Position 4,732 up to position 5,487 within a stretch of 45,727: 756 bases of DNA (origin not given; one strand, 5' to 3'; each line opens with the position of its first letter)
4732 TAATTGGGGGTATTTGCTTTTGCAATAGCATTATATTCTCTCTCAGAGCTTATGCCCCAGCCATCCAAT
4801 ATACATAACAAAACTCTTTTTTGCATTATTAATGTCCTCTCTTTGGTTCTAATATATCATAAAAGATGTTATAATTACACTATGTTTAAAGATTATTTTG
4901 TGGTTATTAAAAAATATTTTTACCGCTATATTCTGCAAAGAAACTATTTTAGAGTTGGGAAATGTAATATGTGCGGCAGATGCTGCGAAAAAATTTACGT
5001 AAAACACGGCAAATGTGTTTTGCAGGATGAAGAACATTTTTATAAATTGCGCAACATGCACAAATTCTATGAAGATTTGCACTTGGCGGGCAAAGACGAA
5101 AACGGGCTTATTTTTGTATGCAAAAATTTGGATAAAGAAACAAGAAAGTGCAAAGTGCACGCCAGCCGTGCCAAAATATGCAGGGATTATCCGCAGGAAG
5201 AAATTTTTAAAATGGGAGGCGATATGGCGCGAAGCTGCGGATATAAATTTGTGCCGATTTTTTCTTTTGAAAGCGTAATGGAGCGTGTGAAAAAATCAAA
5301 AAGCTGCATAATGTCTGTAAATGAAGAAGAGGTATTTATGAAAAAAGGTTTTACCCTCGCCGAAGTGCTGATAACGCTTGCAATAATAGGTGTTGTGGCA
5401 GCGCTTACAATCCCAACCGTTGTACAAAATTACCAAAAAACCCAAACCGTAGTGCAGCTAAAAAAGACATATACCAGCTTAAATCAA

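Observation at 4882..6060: YkgJ/FliB-family Cys-cluster protein reads in frame, without a stop codon, into a prepilin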

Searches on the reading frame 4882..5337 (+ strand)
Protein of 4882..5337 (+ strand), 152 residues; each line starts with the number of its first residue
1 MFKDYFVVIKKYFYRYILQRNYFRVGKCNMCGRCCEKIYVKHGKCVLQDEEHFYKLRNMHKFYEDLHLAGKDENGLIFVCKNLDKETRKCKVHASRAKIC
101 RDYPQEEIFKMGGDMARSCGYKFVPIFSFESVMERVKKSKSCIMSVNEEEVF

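Call 3: search_protein_families(library=pfam, proteins=[window:4882-5337:+], max_evalue=0.1)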
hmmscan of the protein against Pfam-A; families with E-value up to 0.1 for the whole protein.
window:4882-5337:+ (152 aa): 1 family
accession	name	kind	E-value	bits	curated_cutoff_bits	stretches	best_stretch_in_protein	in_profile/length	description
PF03692.20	CxxCxxCC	-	9.7e-08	33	23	1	27-108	1-74/85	Putative zinc- or iron-chelating domain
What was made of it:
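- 4882..5304 (+): YkgJ-family Cys-cluster protein coding part: 141 codons that align with orthologues. All eight conserved Cys are present. PF03692 at 33 bits against a cut-off of 23 (call 3).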

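Call 4: search_protein_families(library=ncbifam, proteins=[window:4882-5337:+], max_evalue=0.1)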
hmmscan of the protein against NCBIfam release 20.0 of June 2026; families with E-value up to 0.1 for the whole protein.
window:4882-5337:+ (152 aa): 1 family
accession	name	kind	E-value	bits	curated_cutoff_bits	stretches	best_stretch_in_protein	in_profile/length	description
NF003504.0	PRK05170.2-2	equivalog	0.0004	20.4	150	1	72-119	33-86/104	YcgN family cysteine cluster protein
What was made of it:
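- On FliB flagellin lysine-N-methylase: The NCBIfam scan gives only a sub-threshold YcgN hit (20 bits against a cut-off of 150) (call 4).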

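Call 7: find_homologous_proteins(query=window:4882-5337:+, max_evalue=0.001)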
Query window:4882-5337:+ (152 aa): 32 proteins with E <= 0.001 among 39 candidates.
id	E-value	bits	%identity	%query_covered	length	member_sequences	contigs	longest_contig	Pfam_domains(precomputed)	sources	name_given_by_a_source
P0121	2.6e-78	279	86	92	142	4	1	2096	PF03692.21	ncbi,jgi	jgi:hypothetical protein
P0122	1.3e-60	222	89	74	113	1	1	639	PF03692.21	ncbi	-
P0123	3.8e-56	207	68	85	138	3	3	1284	PF03692.21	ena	-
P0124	2.6e-55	205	66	89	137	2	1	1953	PF03692.21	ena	-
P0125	7.8e-55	203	63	88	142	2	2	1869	PF03692.21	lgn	-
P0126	3.5e-53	198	63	89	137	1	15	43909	PF03692.21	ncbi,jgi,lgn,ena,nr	ncbi:MAG: YkgJ family cysteine cluster protein [Cyanobacteria bacterium SIG30]|nr:YkgJ family cystei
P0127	3.8e-53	198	61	91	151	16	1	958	PF03692.21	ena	-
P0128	1.2e-51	193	65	86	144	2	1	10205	PF03692.21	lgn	-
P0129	1.4e-51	193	63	87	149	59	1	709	PF03692.21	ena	-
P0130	1.8e-51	192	61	89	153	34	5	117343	PF03692.21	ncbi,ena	-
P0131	3.3e-51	191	61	87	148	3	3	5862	PF03692.21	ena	-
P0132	6.7e-51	190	60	87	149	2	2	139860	PF03692.21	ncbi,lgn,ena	-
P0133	9.8e-50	187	62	86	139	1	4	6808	PF03692.21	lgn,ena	-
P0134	1.2e-49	186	62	86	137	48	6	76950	PF03692.21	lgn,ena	-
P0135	2.1e-49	186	61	89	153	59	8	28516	PF03692.21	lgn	-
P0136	5.9e-49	184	60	89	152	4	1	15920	PF03692.21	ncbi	-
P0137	7.1e-49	184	56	99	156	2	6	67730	PF03692.21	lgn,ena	-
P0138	2.7e-48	182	59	92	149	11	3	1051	PF03692.21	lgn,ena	-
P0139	4.2e-48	181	60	88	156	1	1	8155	PF03692.21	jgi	-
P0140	5.0e-48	181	57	91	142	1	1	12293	PF03692.21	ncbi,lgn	-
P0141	7.1e-48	181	60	88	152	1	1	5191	PF03692.21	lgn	-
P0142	8.5e-48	180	56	92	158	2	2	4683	PF03692.21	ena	-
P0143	6.3e-47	177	59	89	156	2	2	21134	PF03692.21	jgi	-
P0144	7.5e-47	177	60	89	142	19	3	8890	PF03692.21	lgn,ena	-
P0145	8.2e-47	177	57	86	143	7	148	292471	PF03692.21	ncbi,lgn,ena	-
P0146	8.6e-47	177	59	86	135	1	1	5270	PF03692.21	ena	-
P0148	3.6e-46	175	58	87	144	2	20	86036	PF03692.21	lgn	-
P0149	2.4e-45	172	65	72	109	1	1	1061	PF03692.21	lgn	-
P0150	4.2e-45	172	68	71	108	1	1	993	PF03692.21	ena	-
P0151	6.3e-45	171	57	86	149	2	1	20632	PF03692.21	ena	-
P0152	1.0e-38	151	52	88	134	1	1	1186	PF03692.21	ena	-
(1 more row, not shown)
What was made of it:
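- On FliB flagellin lysine-N-methylase: Orthologues are 134-158 aa, apart from three shorter partial calls of 108-113 aa (call 7).
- On Conserved two-domain (fusion) protein: 0 of 32 homologues of the Cys-cluster part (call 7).
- Closest known: YkgJ / UPF0153 family cysteine-cluster proteins. Same: NCBI names an orthologue 'YkgJ family cysteine cluster protein' (P0126, call 7).
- All 32 homologues of the Cys-cluster part are 108-158 aa and stand-alone (call 7).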

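Call 9: find_encoding_contigs(protein=P0121, flank=5000, max_places=4)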
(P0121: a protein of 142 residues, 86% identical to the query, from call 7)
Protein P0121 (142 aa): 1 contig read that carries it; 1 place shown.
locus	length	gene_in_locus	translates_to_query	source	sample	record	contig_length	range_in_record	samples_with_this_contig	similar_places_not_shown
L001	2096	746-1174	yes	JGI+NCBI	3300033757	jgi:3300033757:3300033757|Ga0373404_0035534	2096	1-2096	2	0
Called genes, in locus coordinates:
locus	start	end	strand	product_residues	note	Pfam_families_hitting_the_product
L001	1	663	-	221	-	?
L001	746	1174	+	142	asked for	PF03692:CxxCxxCC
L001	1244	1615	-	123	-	PF16320:Ribosomal_L12_N, PF00542:Ribosomal_L12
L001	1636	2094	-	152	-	?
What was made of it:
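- L001 has ykgJ|rplL only (call 9).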

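Call 10: find_encoding_contigs(protein=P0122, flank=5000, max_places=4)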
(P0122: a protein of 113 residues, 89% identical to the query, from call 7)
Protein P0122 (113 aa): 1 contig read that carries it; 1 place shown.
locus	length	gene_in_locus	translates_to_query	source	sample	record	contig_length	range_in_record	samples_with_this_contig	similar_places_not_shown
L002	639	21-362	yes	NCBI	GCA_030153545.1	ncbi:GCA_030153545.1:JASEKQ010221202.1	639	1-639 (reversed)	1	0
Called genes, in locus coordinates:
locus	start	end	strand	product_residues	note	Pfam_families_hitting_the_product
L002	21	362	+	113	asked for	PF03692:CxxCxxCC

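Call 16: find_encoding_contigs(protein=P0126, flank=4000, max_places=3)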
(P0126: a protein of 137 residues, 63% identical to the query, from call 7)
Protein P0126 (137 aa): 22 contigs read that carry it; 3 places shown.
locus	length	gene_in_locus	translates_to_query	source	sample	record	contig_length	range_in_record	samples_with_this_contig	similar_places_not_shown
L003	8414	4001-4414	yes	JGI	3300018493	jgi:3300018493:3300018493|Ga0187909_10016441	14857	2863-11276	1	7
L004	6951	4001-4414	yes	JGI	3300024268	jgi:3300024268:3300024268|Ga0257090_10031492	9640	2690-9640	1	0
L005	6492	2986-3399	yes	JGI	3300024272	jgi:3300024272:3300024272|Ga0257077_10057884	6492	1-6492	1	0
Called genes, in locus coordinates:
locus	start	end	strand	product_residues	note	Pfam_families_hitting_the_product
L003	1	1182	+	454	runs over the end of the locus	PF01565:FAD_binding_4, PF02913:FAD-oxidase_C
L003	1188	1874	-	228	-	PF05036:SPOR (weak)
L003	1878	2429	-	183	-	PF04017:DUF366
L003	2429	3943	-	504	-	PF01676:Metalloenzyme, PF06415:iPGM_N, PF01663:Phosphodiest, PF00884:Sulfatase (faint)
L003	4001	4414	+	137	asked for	PF03692:CxxCxxCC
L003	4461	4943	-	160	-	-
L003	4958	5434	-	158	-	PF04542:Sigma70_r2, PF08281:Sigma70_r4_2, PF04545:Sigma70_r4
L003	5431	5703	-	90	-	-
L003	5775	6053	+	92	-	-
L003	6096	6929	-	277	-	-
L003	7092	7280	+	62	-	-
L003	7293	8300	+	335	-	PF01210:NAD_Gly3P_dh_N, PF03446:NAD_binding_2 (faint), PF03807:F420_oxidored (weak), PF07479:NAD_Gly3P_dh_C, PF20618:GPD_NAD_C_bact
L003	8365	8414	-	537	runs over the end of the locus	PF06418:CTP_synth_N, PF00117:GATase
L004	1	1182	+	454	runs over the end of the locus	PF01565:FAD_binding_4, PF02913:FAD-oxidase_C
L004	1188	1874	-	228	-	PF05036:SPOR (weak)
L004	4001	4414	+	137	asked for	PF03692:CxxCxxCC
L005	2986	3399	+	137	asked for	PF03692:CxxCxxCC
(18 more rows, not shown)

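Call 17: find_encoding_contigs(protein=P0130, flank=4000, max_places=3)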
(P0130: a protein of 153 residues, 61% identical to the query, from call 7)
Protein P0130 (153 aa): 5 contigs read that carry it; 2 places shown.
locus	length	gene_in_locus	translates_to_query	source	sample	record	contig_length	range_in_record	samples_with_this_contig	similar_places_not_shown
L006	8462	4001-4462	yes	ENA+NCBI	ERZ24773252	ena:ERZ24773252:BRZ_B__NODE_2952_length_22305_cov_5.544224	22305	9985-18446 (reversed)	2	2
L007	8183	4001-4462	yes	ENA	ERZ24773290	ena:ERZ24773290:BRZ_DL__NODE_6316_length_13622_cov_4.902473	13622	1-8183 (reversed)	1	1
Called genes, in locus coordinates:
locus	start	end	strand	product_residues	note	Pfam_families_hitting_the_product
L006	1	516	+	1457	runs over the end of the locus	?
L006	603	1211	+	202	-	PF13371:TPR_9 (faint), PF13428:TPR_14 (faint), PF13431:TPR_17 (faint), PF14559:TPR_19, PF00515:TPR_1 (weak), PF07719:TPR_2 (weak), PF13181:TPR_8 (weak), PF13414:TPR_11, +3 more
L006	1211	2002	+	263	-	PF01790:LGT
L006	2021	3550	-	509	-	PF01676:Metalloenzyme, PF06415:iPGM_N, PF00884:Sulfatase (weak), PF01663:Phosphodiest (weak)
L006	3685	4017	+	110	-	-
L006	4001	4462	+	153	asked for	PF03692:CxxCxxCC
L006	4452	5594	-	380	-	PF00809:Pterin_bind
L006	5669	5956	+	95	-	PF01386:Ribosomal_L25p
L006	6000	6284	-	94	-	-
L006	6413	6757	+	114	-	PF02643:DUF192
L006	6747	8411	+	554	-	PF01541:GIY-YIG, PF27096:UvrC_M, PF02151:UVR, PF22920:UvrC_RNaseH, PF08459:UvrC_RNaseH_dom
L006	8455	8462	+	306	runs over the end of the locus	PF01501:Glyco_transf_8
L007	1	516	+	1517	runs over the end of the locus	PF05359:DUF748 (weak)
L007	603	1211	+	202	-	PF13371:TPR_9 (faint), PF13428:TPR_14 (faint), PF13431:TPR_17 (faint), PF14559:TPR_19, PF00515:TPR_1 (weak), PF07719:TPR_2 (weak), PF13181:TPR_8 (weak), PF13414:TPR_11, +3 more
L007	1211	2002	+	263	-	PF01790:LGT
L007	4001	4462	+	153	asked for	PF03692:CxxCxxCC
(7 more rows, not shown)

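Call 18: find_encoding_contigs(protein=P0145, flank=4000, max_places=3)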
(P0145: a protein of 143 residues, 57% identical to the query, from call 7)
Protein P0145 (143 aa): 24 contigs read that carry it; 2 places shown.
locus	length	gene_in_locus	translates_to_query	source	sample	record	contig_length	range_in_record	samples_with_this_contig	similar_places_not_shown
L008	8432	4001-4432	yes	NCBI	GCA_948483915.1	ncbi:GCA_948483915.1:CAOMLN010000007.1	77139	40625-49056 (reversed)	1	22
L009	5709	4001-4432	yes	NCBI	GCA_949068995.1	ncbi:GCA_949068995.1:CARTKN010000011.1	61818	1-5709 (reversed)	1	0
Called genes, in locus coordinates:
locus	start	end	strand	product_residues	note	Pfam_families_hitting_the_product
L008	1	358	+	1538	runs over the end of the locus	PF05359:DUF748, PF13116:YhdP (faint)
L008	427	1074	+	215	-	PF13424:TPR_12 (faint), PF13414:TPR_11 (weak), PF14559:TPR_19, PF00515:TPR_1 (weak), PF07719:TPR_2 (weak), PF13181:TPR_8 (weak), PF13414:TPR_11, PF13432:TPR_16 (weak), +3 more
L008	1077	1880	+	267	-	PF01790:LGT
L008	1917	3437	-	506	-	PF01676:Metalloenzyme, PF06415:iPGM_N, PF01663:Phosphodiest (weak)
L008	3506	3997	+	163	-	-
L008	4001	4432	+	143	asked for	PF03692:CxxCxxCC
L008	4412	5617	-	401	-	PF00809:Pterin_bind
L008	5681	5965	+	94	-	PF01386:Ribosomal_L25p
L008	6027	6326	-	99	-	-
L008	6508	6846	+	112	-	-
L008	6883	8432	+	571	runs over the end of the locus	PF01541:GIY-YIG, PF27096:UvrC_M, PF02151:UVR, PF22920:UvrC_RNaseH, PF08459:UvrC_RNaseH_dom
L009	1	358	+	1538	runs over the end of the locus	PF05359:DUF748, PF13116:YhdP (faint)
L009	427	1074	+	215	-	PF13424:TPR_12 (faint), PF13414:TPR_11 (weak), PF14559:TPR_19, PF00515:TPR_1 (weak), PF07719:TPR_2 (weak), PF13181:TPR_8 (weak), PF13414:TPR_11, PF13432:TPR_16 (weak), +3 more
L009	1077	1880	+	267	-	PF01790:LGT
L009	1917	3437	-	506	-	PF01676:Metalloenzyme, PF06415:iPGM_N, PF01663:Phosphodiest (weak)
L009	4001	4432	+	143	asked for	PF03692:CxxCxxCC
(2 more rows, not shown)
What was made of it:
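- The conserved partner of ykgJ is gpmI (calls 9, 16-18).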

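Call 28: find_related_loci(query=A3, collection=genome_contigs, flank=3000)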
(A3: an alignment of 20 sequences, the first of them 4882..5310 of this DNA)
Query A3 (143 aa) in genome_contigs; peptide patterns used: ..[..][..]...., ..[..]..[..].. (x = any residue, [..] = any of these).
115 stretches matched a pattern; 69 encode a relative of the query (tblastn E <= 1e-3); 69 distinct loci.
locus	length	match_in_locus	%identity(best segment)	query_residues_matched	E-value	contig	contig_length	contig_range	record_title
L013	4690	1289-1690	85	1-134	5e-77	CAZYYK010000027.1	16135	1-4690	MAG TPA_asm: uncultured Gammaproteobacteria bacterium isolate SRP192927_co10_9 genome assembly, contig: NODE_2382_length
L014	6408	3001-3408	63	3-138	7e-57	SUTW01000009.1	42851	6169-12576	MAG: Cyanobacteria bacterium SIG30 NODE_19814_length_42851_cov_5.203094, whole genome shotgun sequence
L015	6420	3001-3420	61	1-140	3e-56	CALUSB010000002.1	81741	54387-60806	MAG: Candidatus Gastranaerophilales bacterium isolate BRZ_CA__bin20 genome assembly, contig: BRZ_CA__NODE_350_length_817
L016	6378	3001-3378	69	4-129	3e-56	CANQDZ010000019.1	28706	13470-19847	MAG: Candidatus Gastranaerophilales bacterium isolate Lapin-005__bin49 genome assembly, contig: Lapin-005__NODE_2103_len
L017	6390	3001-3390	65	12-141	8e-56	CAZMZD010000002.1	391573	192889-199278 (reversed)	MAG TPA_asm: uncultured Gammaproteobacteria bacterium isolate SRP225648_co1_130 genome assembly, contig: NODE_2_length_3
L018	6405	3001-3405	61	6-140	7e-55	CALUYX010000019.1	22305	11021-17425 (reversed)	MAG: Candidatus Gastranaerophilales bacterium isolate BRZ_B__bin20 genome assembly, contig: BRZ_B__NODE_2952_length_2230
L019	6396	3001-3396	63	9-140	5e-55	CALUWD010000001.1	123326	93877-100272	MAG: Candidatus Gastranaerophilales bacterium isolate BRZ_LT__bin51 genome assembly, contig: BRZ_LT__NODE_181_length_123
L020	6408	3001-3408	60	6-141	1e-54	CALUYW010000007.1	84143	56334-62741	MAG: Candidatus Gastranaerophilales bacterium isolate BRZ_CH__bin97 genome assembly, contig: BRZ_CH__NODE_490_length_841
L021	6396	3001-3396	61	9-140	2e-54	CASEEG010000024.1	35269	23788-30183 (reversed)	uncultured bacterium isolate SI.O1.metabat-bins.94 genome assembly, contig: SI.O1.metabat-bins.94.fa_k141_84796, whole g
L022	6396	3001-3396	60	9-140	5e-54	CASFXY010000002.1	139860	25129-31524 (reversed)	uncultured bacterium isolate B37_L1_301301_idba_bin.137 genome assembly, contig: B37_L1_301301_idba_bin.137.fa_scaffold_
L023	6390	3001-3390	62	12-141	3e-54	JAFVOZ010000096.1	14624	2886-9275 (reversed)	Bacterium isolate RGIG5263 Sheep_Colon-1__c781440, whole genome shotgun sequence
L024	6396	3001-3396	62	9-140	2e-53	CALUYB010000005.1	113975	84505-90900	MAG: Candidatus Gastranaerophilales bacterium isolate BRZ_FP__bin46 genome assembly, contig: BRZ_FP__NODE_130_length_113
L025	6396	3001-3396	61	9-140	2e-53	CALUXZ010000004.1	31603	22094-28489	MAG: Candidatus Gastranaerophilales bacterium isolate BRZ_CG__bin124 genome assembly, contig: BRZ_CG__NODE_1984_length_3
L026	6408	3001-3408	60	6-141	5e-53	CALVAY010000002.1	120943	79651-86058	MAG: Candidatus Gastranaerophilales bacterium isolate BRZ_FD__bin94 genome assembly, contig: BRZ_FD__NODE_209_length_120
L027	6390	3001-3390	62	9-138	6e-53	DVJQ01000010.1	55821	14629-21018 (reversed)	MAG TPA_asm: Candidatus Galligastranaerophilus intestinavium isolate CHK152-2871 CHK152__C35737_L55821_ERR2241935, whole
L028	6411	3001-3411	58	5-141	1e-52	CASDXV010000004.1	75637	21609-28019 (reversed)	uncultured bacterium isolate B26_L3_387387_idba_bin.103 genome assembly, contig: B26_L3_387387_idba_bin.103.fa_scaffold_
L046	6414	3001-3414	52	3-140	3e-47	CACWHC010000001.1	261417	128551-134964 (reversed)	uncultured bacterium isolate RUG10582 genome assembly, contig: RUG10582_asm_1, whole genome shotgun sequence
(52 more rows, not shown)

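Call 64: find_homologous_proteins(query=L046:2998-3852:+, max_evalue=0.001)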
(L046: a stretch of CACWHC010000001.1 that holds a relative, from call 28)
Query L046:2998-3852:+ (285 aa): 72 proteins with E <= 0.001 among 709 candidates.
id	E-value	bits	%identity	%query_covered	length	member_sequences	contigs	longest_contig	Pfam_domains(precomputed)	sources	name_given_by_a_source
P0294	4.8e-195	664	98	100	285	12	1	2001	PF03692.21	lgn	-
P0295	4.2e-146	504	77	98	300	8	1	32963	PF03692.21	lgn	-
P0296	8.6e-145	499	74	100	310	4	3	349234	PF03692.21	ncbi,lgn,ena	-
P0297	4.9e-140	484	74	98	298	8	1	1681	PF03692.21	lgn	-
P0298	2.2e-137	475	70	100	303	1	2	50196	PF03692.21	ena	-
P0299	1.0e-136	473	72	98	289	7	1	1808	PF03692.21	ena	-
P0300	1.1e-136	473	71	98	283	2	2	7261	PF03692.21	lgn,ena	-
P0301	3.0e-136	471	72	98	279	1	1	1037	PF03692.21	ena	-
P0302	7.0e-136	470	68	100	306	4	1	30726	PF03692.21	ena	-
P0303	8.9e-136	470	70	99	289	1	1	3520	PF03692.21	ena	-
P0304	4.1e-135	468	70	98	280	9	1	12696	PF03692.21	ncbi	-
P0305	6.0e-135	467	71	100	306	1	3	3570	PF03692.21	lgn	-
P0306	6.7e-135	467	69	100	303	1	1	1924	PF03692.21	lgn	-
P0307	3.2e-134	465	71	98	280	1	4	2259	PF03692.21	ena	-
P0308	7.4e-133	460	70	98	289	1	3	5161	PF03692.21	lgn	-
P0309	1.9e-132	459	71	100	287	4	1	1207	PF03692.21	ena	-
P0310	1.1e-128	446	69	98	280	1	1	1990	PF03692.21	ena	-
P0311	9.7e-128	443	68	98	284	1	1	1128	PF03692.21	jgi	jgi:Fe-S-cluster containining protein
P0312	4.5e-127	441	66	100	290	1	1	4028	PF03692.21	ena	-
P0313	5.0e-127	441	68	98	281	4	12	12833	PF03692.21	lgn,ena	-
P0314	2.4e-126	439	67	98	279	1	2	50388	PF03692.21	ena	-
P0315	2.5e-126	439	68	98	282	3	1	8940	PF03692.21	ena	-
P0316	1.1e-125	437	68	98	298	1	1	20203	PF03692.21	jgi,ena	-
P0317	1.3e-125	436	68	99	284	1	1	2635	PF03692.21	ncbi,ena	-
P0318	1.8e-125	436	67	98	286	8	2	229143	PF03692.21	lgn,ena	-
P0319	3.1e-125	435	67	98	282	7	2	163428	PF03692.21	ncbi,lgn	-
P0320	2.1e-124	432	68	98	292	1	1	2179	PF03692.21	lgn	-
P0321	7.4e-124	431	68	98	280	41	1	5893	PF03692.21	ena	-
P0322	2.7e-120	419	66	98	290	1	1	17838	PF03692.21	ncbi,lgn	-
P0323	1.5e-116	407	68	91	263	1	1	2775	PF03692.21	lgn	-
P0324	7.2e-114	398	61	98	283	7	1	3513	PF03692.21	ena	-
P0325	3.8e-98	346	89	60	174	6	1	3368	PF03692.21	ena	-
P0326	3.1e-75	271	85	46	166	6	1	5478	PF03692.21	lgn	-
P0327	3.8e-75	271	85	46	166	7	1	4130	PF03692.21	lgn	-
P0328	1.6e-73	265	87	41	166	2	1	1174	PF03692.21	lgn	-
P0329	5.5e-73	264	79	51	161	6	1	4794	PF03692.21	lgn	-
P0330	2.8e-70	255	81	49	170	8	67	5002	PF03692.21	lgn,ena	-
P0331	2.8e-69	251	79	48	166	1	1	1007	PF03692.21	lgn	-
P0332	4.9e-69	251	74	51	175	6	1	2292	PF03692.21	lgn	-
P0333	8.5e-69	250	76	49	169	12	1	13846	PF03692.21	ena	-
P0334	9.8e-69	250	80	47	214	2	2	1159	PF03692.21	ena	-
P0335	1.2e-68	249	76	49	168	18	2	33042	PF03692.21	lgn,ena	-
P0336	5.5e-68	247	78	47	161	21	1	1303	PF03692.21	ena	-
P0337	8.1e-68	247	76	48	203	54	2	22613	PF03692.21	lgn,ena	-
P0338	1.8e-66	242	73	49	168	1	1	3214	PF03692.21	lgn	-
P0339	9.8e-66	240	70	52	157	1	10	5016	PF03692.21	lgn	-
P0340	5.9e-65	237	73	47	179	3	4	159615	PF03692.21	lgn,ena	-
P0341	2.7e-64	235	75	46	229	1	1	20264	PF03692.21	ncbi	-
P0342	1.0e-63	233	74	48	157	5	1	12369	PF03692.21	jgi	-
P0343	5.6e-63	231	69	50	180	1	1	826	PF03692.21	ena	-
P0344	4.6e-62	228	73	46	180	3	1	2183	PF03692.21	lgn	-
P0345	7.0e-62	227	72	47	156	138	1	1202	PF03692.21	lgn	-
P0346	1.9e-61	226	69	47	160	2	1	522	PF03692.21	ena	-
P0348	8.6e-58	214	80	40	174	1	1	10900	PF03692.21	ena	-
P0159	2.9e-57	212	68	48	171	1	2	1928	PF03692.21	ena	-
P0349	5.7e-56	208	68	47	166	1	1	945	PF03692.21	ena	-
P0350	1.0e-55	207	66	46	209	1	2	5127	PF00213.24,PF03692.21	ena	-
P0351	8.5e-55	204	64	47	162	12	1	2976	PF03692.21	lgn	-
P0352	1.7e-54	203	66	47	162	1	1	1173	PF03692.21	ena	-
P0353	6.0e-54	201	63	47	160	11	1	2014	PF03692.21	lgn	-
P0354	1.0e-53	200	66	47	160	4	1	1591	PF03692.21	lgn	-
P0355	7.4e-52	194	63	47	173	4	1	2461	PF03692.21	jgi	-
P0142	1.5e-50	190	63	49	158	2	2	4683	PF03692.21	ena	-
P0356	2.2e-49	186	61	47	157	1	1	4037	PF03692.21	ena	-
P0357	3.0e-46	176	57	47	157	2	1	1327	PF03692.21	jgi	-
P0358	2.3e-44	170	58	47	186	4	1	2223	PF03692.21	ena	-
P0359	1.6e-39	154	78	30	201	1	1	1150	PF03692.21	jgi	jgi:Fe-S-cluster containining protein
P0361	3.8e-31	126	61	36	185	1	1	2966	PF09704.16,PF03692.21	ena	-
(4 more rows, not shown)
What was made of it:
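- A whole clade tolerates a C-terminal membrane segment (call 64).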
